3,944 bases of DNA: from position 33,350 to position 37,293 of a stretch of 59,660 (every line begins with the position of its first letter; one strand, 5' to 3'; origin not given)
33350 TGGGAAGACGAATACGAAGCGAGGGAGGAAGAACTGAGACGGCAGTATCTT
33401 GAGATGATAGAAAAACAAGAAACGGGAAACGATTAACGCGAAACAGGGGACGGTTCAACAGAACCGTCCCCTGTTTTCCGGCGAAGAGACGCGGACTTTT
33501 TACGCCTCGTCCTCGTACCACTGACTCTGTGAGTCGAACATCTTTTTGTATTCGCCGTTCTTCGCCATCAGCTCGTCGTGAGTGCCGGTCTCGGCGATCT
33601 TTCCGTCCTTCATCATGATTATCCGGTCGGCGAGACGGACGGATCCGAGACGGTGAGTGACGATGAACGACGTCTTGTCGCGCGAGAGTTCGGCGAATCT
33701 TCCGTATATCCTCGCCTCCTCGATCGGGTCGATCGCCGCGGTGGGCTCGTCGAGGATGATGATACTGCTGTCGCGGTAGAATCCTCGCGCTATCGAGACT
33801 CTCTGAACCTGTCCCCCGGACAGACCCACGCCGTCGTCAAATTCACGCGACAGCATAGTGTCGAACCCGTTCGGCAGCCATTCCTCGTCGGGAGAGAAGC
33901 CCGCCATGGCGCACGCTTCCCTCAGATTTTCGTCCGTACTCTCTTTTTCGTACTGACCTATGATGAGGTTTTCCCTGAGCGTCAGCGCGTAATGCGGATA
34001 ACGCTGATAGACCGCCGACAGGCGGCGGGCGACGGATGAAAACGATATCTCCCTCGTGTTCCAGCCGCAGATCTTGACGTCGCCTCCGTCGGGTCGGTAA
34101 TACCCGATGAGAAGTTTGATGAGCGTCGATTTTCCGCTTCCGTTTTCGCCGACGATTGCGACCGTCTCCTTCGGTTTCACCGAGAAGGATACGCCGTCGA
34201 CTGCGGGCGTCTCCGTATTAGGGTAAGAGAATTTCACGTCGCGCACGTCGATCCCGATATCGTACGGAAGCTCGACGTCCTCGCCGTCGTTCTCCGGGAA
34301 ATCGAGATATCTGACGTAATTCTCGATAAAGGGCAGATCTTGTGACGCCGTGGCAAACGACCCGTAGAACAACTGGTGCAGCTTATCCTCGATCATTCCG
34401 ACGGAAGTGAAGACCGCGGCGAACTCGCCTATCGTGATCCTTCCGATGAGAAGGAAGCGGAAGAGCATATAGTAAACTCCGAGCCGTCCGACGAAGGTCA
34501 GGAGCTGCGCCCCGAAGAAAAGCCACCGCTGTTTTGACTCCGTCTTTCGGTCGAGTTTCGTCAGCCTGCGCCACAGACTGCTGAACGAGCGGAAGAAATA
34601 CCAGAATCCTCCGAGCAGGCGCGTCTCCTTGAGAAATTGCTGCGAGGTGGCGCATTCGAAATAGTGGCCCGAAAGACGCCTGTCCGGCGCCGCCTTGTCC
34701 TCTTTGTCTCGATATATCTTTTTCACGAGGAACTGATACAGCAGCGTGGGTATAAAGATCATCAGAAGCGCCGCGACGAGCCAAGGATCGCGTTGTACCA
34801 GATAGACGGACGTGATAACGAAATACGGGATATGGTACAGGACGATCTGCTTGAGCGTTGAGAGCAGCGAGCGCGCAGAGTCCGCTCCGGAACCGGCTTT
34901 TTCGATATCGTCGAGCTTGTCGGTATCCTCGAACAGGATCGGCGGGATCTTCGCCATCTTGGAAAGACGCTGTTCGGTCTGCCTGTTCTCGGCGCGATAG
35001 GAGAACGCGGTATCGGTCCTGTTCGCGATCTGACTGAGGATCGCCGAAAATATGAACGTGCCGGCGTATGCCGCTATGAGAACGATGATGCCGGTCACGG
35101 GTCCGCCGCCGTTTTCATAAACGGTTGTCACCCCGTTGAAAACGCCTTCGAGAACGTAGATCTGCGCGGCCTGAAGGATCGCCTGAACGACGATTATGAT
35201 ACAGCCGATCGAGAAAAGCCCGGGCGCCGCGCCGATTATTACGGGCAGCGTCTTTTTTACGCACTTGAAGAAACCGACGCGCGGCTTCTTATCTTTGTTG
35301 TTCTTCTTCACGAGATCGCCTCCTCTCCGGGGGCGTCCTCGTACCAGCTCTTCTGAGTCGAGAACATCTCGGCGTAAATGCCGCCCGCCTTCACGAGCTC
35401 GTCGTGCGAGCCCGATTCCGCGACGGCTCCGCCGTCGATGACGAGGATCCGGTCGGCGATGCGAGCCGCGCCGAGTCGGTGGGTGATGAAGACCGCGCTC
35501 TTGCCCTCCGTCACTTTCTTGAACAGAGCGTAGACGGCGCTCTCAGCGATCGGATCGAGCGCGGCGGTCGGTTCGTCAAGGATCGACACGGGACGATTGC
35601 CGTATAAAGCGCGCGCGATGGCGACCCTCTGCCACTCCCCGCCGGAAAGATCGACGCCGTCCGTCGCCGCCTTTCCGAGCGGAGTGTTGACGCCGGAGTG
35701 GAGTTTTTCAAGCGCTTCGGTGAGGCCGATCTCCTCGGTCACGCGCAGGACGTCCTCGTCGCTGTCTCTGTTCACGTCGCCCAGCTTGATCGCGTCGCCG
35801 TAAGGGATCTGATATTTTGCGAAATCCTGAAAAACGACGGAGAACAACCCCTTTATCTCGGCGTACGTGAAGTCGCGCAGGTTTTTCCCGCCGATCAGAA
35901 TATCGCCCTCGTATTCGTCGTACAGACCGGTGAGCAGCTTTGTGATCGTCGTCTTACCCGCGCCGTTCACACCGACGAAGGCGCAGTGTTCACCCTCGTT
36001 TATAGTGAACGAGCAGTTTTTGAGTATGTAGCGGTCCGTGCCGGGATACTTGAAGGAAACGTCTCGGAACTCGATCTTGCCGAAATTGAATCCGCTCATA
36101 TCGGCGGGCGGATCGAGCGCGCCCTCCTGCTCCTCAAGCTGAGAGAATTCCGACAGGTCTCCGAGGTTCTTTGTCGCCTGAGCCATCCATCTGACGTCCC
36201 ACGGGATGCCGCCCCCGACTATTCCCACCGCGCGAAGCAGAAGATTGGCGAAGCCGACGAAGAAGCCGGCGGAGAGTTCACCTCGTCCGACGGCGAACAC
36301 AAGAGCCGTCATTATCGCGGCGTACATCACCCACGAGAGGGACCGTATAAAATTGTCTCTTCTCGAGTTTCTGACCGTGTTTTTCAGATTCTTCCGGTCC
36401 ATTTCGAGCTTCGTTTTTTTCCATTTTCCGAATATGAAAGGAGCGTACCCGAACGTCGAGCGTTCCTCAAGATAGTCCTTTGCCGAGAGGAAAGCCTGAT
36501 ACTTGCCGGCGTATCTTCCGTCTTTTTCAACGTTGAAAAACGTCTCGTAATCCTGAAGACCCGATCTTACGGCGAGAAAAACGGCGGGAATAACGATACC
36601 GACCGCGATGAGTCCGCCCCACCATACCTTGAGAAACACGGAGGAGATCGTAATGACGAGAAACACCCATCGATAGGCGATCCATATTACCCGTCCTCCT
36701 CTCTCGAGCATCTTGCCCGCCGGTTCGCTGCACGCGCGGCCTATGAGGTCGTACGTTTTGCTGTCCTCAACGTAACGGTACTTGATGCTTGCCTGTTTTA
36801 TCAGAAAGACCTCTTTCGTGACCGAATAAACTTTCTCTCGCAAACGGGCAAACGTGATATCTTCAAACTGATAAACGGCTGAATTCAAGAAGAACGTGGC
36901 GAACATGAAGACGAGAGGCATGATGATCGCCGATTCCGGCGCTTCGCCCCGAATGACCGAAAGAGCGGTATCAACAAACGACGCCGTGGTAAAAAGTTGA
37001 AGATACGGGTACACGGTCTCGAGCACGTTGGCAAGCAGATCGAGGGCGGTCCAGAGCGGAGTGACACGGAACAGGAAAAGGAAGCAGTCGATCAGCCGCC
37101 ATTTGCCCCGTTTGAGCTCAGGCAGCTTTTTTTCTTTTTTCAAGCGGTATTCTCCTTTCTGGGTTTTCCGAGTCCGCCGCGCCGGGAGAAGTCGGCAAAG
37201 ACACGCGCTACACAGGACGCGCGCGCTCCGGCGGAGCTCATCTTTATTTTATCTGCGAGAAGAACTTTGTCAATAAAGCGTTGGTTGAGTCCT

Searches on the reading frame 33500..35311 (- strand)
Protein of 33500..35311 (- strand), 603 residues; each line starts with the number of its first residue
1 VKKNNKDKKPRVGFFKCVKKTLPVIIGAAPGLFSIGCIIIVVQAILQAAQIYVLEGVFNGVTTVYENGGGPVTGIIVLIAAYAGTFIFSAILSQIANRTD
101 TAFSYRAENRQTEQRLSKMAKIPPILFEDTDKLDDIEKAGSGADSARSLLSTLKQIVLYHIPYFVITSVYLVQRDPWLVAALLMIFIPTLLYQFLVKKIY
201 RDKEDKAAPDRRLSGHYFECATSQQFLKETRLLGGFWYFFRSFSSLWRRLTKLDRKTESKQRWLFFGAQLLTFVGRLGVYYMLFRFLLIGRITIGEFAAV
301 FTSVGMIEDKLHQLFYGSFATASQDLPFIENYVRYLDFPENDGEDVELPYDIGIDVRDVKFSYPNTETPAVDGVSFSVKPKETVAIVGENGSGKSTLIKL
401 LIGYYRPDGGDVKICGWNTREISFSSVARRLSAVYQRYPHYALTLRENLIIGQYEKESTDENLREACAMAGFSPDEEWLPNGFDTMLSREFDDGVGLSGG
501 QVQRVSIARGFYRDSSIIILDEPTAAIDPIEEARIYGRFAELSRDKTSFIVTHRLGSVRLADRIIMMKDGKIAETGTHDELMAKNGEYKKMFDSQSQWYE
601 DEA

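Call 14: search_protein_families(library=pfam, proteins=[window:33500-35311:-])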
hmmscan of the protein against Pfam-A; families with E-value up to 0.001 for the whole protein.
window:33500-35311:- (603 aa): 5 families
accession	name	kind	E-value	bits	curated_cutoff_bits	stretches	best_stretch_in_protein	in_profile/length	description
PF00005.33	ABC_tran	-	1.1e-26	94.5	25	1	372-525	2-137/137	ABC transporter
PF02463.25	SMC_N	-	5.4e-07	29.7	40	0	468-568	128-212/220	RecF/RecN/SMC N terminal domain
PF13304.12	AAA_21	-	7.1e-06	26.7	27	0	385-401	3-19/304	AAA domain, putative AbiEii toxin, Type IV TA system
PF13555.12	AAA_29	-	9.3e-05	22.5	27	1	372-398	13-39/61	P-loop containing region of AAA domain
PF00664.28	ABC_membrane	-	0.00065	19.9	28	0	35-302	3-265/274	ABC transporter transmembrane region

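Call 18: search_protein_families(library=ncbifam, proteins=[window:33500-35311:-])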
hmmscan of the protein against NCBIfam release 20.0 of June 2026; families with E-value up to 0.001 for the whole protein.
window:33500-35311:- (603 aa): 186 families (the best 25 are shown)
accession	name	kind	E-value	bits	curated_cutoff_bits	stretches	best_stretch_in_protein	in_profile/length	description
TIGR02203.1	MsbA_lipidA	equivalog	2.3e-64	217.9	602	1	75-593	62-567/572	lipid A export permease/ATP-binding protein MsbA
TIGR03796.1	NHLM_micro_ABC1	equivalog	8.3e-61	206.1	853.3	1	20-591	147-708/710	NHLP family bacteriocin export ABC transporter peptidase/permease/ATPase subunit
NF010178.0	PRK13657.1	equivalog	4e-59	200.6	733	1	289-598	267-573/588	glucan ABC transporter ATP-binding protein/ permease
TIGR03375.1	type_I_sec_LssB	subfamily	4.4e-59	200.4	693.1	1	354-585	466-692/696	type I secretion system permease/ATPase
TIGR02204.1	MsbA_rel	hypoth_equivalog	9.4e-59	199.5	780.4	1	165-592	154-572/576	ABC transporter, permease/ATP-binding protein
TIGR03797.1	NHLM_micro_ABC2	equivalog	1.4e-57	195.7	709.4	1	76-595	180-685/686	NHLP bacteriocin export ABC transporter permease/ATPase subunit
TIGR02857.1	CydD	equivalog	1.3e-54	186.1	435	1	333-567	298-529/529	thiol reductant ABC exporter subunit CydD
NF008381.0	PRK11176.1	equivalog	1.5e-52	178.7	867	1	352-595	340-579/582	lipid A ABC transporter ATP-binding protein/permease MsbA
TIGR01846.1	type_I_sec_HlyB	subfamily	2.1e-50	171.8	725.55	1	336-596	435-693/694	type I secretion system permease/ATPase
TIGR01193.1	bacteriocin_ABC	subfamily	2.6e-49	168.4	523.85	1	352-592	472-706/708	peptide cleavage/export ABC transporter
NF008364.0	PRK11160.1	equivalog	2.8e-49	168.2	630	1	349-592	334-572/575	heme ABC transporter ATP-binding protein/permease CydC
TIGR00958.1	3a01208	subfamily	1.4e-48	165.8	874.6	1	354-591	479-710/711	antigen peptide transporter 2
NF045513.1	HepA_fam_ABC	equivalog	3e-48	164.7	725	1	353-595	373-609/610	heterocyst formation ABC transporter subunit HepA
TIGR01192.1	chvA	subfamily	7.2e-48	163.6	585.4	1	353-595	334-570/585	glucan export ABC transporter ATP-binding protein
NF052233.1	CphA_assoc_ABC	equivalog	7.8e-46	156.8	880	1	352-601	507-749/766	cyanophycin metabolism-associated ABC transporter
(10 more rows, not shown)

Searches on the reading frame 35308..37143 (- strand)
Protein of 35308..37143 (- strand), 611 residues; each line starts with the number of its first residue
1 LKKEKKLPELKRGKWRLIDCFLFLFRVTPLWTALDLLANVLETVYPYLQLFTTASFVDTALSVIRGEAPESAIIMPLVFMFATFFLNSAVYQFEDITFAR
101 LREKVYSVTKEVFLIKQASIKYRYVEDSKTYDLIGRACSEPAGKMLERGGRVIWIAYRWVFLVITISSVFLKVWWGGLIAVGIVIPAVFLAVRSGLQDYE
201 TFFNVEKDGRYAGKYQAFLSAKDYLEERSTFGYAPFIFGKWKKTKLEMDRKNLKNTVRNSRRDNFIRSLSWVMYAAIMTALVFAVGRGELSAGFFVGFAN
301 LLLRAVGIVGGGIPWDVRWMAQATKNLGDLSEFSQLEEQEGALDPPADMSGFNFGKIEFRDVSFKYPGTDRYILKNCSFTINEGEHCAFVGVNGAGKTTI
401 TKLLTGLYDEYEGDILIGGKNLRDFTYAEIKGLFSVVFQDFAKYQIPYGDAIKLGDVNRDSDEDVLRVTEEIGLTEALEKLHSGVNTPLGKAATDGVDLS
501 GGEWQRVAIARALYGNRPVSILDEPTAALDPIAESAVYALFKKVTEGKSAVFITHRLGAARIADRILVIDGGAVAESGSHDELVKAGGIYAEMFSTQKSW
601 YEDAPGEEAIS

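Call 14: search_protein_families(library=pfam, proteins=[window:35308-37143:-])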
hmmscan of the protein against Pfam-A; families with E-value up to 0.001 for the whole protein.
window:35308-37143:- (611 aa): 3 families
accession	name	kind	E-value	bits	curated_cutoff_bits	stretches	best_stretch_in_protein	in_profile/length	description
PF00005.33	ABC_tran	-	1.4e-27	97.4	25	1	374-527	1-137/137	ABC transporter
PF13304.12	AAA_21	-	1.8e-06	28.7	27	0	388-479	3-123/304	AAA domain, putative AbiEii toxin, Type IV TA system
PF02463.25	SMC_N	-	0.00037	20.4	40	0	498-567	136-209/220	RecF/RecN/SMC N terminal domain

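Call 18: search_protein_families(library=ncbifam, proteins=[window:35308-37143:-])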
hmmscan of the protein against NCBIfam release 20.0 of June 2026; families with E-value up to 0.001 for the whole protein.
window:35308-37143:- (611 aa): 188 families (the best 25 are shown)
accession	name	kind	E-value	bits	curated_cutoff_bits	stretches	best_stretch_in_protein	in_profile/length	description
TIGR02203.1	MsbA_lipidA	equivalog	4.4e-64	217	602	1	67-597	49-569/572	lipid A export permease/ATP-binding protein MsbA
TIGR03375.1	type_I_sec_LssB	subfamily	1.9e-59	201.7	693.1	1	221-586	332-691/696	type I secretion system permease/ATPase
TIGR02204.1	MsbA_rel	hypoth_equivalog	8.9e-58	196.3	780.4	1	287-595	269-573/576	ABC transporter, permease/ATP-binding protein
NF010178.0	PRK13657.1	equivalog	1.8e-56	191.8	733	1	276-599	256-572/588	glucan ABC transporter ATP-binding protein/ permease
NF008381.0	PRK11176.1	equivalog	2.3e-54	184.8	867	1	353-597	338-579/582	lipid A ABC transporter ATP-binding protein/permease MsbA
TIGR03796.1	NHLM_micro_ABC1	equivalog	4.1e-54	183.9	853.3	1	73-593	192-708/710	NHLP family bacteriocin export ABC transporter peptidase/permease/ATPase subunit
NF045513.1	HepA_fam_ABC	equivalog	3.2e-51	174.5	725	1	36-597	56-609/610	heterocyst formation ABC transporter subunit HepA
TIGR01846.1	type_I_sec_HlyB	subfamily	4.9e-51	173.8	725.55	1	269-598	371-693/694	type I secretion system permease/ATPase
NF008364.0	PRK11160.1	equivalog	5.2e-50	170.6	630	1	355-594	337-572/575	heme ABC transporter ATP-binding protein/permease CydC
TIGR01192.1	chvA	subfamily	1.9e-48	165.5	585.4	1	272-596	252-569/585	glucan export ABC transporter ATP-binding protein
TIGR00958.1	3a01208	subfamily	7.8e-48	163.3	874.6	1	354-593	476-710/711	antigen peptide transporter 2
TIGR02857.1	CydD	equivalog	5e-46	157.7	435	1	343-568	308-528/529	thiol reductant ABC exporter subunit CydD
TIGR03797.1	NHLM_micro_ABC2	equivalog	2.1e-45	155.5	709.4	1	68-597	170-685/686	NHLP bacteriocin export ABC transporter permease/ATPase subunit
TIGR01193.1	bacteriocin_ABC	subfamily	2.3e-44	152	523.85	1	354-594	471-706/708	peptide cleavage/export ABC transporter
TIGR02868.1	CydC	equivalog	1.7e-43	149.1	329.05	1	223-557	201-530/530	thiol reductant ABC exporter subunit CydC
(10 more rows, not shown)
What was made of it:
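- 33500..37143 (-): Two ABC exporter half-transporter genes, 611 and 603 aa, MsbA-like, lying 198 nt downstream of B. Calls 14 and 18.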

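Call 61: find_homologous_proteins(query=window:35308-37143:-, max_evalue=1e-60)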
Query window:35308-37143:- (611 aa): 940 proteins with E <= 1e-60 among 8000 candidates; the best 120 are listed.
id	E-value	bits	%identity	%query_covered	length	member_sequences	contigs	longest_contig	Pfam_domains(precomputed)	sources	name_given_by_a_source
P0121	0.0e+0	1380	100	100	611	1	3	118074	PF00005.34,PF13304.13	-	-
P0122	0.0e+0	1322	95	100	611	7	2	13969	PF00005.34,PF13304.13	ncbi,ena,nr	ncbi:MAG: ABC transporter ATP-binding protein [Clostridia bacterium]|nr:ABC transporter ATP-binding 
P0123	0.0e+0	1113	80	100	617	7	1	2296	PF00005.34,PF13304.13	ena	-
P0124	0.0e+0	1112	80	100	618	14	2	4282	PF00005.34,PF13304.13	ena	-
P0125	0.0e+0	1110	79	98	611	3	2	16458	PF00005.34,PF13304.13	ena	-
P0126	7.2e-215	733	55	99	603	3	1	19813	PF00005.34,PF13304.13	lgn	-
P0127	1.2e-210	719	55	97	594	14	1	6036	PF00005.34,PF02463.26,PF13304.13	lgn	-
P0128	1.2e-210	719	55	98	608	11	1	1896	PF00005.34,PF02463.26,PF13304.13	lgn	-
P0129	1.6e-210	719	54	98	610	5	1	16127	PF00005.34,PF02463.26,PF13304.13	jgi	-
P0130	8.4e-210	716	54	97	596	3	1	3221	PF00005.34,PF02463.26,PF13304.13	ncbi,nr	ncbi:MAG: ABC transporter ATP-binding protein/permease [Clostridia bacterium]|nr:ABC transporter ATP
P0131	7.3e-208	710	53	99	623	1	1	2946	PF00005.34,PF13304.13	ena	-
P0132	3.6e-207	708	54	99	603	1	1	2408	PF00005.34,PF02463.26,PF13304.13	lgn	-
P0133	1.1e-204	700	55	97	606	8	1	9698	PF00005.34,PF02463.26,PF13304.13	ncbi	-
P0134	1.3e-203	696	53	99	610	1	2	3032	PF00005.34,PF13304.13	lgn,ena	-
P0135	2.0e-201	689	52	99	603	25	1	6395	PF00005.34,PF02463.26,PF13304.13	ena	-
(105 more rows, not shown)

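Call 62: find_encoding_contigs(protein=P0122, flank=1200, max_places=2)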
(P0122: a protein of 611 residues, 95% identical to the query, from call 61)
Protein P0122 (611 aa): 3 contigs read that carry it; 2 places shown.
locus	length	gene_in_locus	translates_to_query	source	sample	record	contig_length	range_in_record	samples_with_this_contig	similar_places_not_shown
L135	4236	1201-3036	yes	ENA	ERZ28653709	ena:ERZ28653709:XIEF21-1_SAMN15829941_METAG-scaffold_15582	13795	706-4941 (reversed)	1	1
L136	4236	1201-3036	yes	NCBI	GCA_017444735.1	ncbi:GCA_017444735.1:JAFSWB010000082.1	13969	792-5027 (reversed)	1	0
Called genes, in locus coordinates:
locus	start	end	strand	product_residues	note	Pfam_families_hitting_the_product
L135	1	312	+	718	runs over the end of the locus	PF03717:PBP_dimer, PF00905:Transpeptidase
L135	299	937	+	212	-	PF00730:HhH-GPD, PF00633:HHH, PF10576:EndIII_4Fe-2S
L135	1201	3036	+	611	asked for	PF13304:AAA_21 (faint), PF00005:ABC_tran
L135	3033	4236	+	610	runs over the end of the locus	PF00005:ABC_tran, PF02463:SMC_N (faint), PF13304:AAA_21 (faint)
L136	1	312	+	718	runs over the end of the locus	PF03717:PBP_dimer, PF00905:Transpeptidase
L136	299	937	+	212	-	PF00730:HhH-GPD, PF00633:HHH, PF10576:EndIII_4Fe-2S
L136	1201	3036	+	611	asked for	PF13304:AAA_21 (faint), PF00005:ABC_tran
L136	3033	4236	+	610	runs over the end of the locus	PF00005:ABC_tran, PF02463:SMC_N (faint), PF13304:AAA_21 (faint)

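Call 63: find_encoding_contigs(protein=P0125, flank=1200, max_places=2)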
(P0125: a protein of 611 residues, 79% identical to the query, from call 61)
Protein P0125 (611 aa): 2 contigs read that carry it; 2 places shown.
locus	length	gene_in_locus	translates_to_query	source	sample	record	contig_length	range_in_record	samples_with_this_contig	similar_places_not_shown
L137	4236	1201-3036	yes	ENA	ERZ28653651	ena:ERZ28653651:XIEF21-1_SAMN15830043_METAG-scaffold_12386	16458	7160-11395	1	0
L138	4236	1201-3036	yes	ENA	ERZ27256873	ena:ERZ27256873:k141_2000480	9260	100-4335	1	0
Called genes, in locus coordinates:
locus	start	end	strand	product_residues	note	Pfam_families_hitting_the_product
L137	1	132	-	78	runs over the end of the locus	PF04014:MazE_antitoxin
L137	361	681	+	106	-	PF01381:HTH_3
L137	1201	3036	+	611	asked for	PF13304:AAA_21 (faint), PF00005:ABC_tran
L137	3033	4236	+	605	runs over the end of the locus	PF00664:ABC_membrane (weak), PF00005:ABC_tran, PF02463:SMC_N (faint), PF13304:AAA_21 (faint)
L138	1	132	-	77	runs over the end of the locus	?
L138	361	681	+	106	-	PF01381:HTH_3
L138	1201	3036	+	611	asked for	PF13304:AAA_21 (faint), PF00005:ABC_tran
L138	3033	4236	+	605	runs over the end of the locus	PF00664:ABC_membrane (weak), PF00005:ABC_tran, PF02463:SMC_N (faint), PF13304:AAA_21 (faint)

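Call 64: find_encoding_contigs(protein=P0126, flank=1200, max_places=2)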
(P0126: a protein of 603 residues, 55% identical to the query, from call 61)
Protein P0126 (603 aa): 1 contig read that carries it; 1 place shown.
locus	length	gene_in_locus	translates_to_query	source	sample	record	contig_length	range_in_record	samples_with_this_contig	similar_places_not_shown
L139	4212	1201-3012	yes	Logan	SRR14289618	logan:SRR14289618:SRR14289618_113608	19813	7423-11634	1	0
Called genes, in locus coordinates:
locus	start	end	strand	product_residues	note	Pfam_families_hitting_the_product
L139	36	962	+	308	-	PF00165:HTH_AraC (weak), PF12833:HTH_18, PF00165:HTH_AraC (weak)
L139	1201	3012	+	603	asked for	PF00005:ABC_tran, PF13304:AAA_21 (faint)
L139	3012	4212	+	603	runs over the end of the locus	PF00664:ABC_membrane, PF00005:ABC_tran, PF02463:SMC_N (faint), PF13555:AAA_29 (weak), PF13304:AAA_21 (faint)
